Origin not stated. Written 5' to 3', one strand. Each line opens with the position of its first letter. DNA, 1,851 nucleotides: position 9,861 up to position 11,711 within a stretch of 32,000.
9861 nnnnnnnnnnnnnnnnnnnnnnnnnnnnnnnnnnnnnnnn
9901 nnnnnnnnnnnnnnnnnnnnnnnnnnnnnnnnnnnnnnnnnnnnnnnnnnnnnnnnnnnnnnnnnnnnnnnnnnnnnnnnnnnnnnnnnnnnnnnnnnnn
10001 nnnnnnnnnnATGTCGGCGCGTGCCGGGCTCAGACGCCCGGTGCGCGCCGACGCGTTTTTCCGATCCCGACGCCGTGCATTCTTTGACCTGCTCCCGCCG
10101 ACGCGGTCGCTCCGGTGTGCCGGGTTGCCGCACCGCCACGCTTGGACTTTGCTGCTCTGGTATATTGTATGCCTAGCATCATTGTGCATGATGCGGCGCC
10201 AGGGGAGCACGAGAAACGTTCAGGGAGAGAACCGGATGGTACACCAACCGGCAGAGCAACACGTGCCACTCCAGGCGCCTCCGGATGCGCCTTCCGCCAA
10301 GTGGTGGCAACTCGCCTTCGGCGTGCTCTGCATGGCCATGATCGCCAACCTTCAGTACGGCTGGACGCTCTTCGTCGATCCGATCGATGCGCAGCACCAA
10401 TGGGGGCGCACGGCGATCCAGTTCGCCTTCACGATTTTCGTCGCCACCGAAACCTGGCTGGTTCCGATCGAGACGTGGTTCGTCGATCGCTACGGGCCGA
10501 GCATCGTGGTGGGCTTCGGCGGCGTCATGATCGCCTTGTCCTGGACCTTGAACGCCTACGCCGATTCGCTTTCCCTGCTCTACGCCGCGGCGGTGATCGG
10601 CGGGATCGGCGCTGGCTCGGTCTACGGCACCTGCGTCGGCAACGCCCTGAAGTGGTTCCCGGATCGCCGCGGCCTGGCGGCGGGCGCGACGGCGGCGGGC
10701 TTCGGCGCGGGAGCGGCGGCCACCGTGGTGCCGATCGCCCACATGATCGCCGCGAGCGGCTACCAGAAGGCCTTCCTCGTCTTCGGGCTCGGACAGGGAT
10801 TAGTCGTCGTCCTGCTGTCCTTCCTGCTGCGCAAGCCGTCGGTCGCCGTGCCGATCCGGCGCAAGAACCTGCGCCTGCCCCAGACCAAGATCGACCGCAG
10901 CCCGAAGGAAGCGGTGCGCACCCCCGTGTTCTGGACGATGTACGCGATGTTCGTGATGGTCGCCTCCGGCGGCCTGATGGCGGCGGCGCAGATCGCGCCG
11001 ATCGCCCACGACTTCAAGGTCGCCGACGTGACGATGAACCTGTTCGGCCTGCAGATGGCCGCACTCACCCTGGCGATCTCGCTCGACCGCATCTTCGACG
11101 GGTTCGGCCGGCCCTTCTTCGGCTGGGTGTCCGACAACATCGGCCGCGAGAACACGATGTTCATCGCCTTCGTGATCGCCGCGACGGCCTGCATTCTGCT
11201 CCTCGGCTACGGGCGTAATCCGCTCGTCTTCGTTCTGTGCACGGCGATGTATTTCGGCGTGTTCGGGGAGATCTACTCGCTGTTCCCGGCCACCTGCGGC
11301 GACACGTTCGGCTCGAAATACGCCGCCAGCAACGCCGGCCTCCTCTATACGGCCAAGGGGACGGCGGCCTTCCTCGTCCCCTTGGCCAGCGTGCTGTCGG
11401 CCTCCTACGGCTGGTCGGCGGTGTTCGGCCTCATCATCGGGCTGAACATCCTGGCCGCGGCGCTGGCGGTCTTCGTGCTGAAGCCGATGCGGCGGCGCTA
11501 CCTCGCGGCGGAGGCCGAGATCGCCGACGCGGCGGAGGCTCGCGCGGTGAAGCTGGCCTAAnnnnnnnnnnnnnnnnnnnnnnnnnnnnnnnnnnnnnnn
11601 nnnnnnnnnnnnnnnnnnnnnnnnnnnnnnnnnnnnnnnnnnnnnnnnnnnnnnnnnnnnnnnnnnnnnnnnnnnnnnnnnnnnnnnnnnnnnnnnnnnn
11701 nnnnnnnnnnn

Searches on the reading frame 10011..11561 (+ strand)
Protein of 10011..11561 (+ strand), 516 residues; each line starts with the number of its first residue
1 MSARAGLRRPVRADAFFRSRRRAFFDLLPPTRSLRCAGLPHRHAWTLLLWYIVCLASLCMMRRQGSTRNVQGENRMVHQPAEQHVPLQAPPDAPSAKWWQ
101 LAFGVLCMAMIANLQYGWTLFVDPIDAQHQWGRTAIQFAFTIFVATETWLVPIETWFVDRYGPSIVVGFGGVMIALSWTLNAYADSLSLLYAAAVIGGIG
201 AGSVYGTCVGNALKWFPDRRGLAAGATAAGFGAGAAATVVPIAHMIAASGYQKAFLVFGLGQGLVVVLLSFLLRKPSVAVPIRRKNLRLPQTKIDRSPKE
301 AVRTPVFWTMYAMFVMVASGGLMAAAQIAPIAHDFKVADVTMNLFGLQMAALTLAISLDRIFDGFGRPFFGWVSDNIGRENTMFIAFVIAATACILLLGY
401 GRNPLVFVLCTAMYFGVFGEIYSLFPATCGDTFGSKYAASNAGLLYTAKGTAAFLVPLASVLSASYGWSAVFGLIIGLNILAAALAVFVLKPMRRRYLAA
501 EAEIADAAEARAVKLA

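Call 5: search_protein_families(library=pfam, proteins=[window:10011-11561:+], max_evalue=0.001)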
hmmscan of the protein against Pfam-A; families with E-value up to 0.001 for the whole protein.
window:10011-11561:+ (516 aa): 1 family
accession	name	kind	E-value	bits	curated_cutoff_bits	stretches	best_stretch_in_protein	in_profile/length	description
PF07690.21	MFS_1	-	1.2e-36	126.8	33.4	2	109-457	5-347/347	Major Facilitator Superfamily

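Call 72: search_protein_families(library=ncbifam, proteins=[window:10236-11561:+], max_evalue=0.00001)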
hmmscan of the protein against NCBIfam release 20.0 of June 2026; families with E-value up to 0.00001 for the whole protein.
window:10236-11561:+ (441 aa): 9 families
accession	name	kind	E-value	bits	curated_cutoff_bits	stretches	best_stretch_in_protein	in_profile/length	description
TIGR04259.1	oxa_formateAnti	equivalog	7.8e-205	680.3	335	1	22-427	1-404/405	oxalate/formate MFS antiporter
NF049980.1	SfMCT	equivalog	1.8e-91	306.7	320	1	24-397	2-372/378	L-lactate MFS transporter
TIGR00890.1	2A0111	subfamily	7.3e-75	252.2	374.85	1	22-410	1-377/377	oxalate/formate antiport family MFS transporter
NF038246.1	bile_salt_MFS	equivalog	6.1e-11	41.8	400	1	45-409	27-398/408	conjugated bile salt MFS transporter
TIGR00893.1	2A0114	subfamily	2.8e-08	33.1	395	1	62-415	32-398/399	D-galactonate transporter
TIGR00895.1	2A0115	subfamily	1.4e-06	27.5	418.55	1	80-201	73-195/398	aromatic acid/H+ symport family MFS transporter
TIGR00881.1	2A0104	subfamily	1.5e-06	27.5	407.75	0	270-424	25-180/379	phosphoglycerate transporter protein PgtP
TIGR00880.1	2_A_01_02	superfamily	3.2e-06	27.3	131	0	292-416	15-139/141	multidrug resistance protein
TIGR00892.1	2A0113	subfamily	5.8e-06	25.3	586.1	0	14-429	9-434/455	monocarboxylate transporter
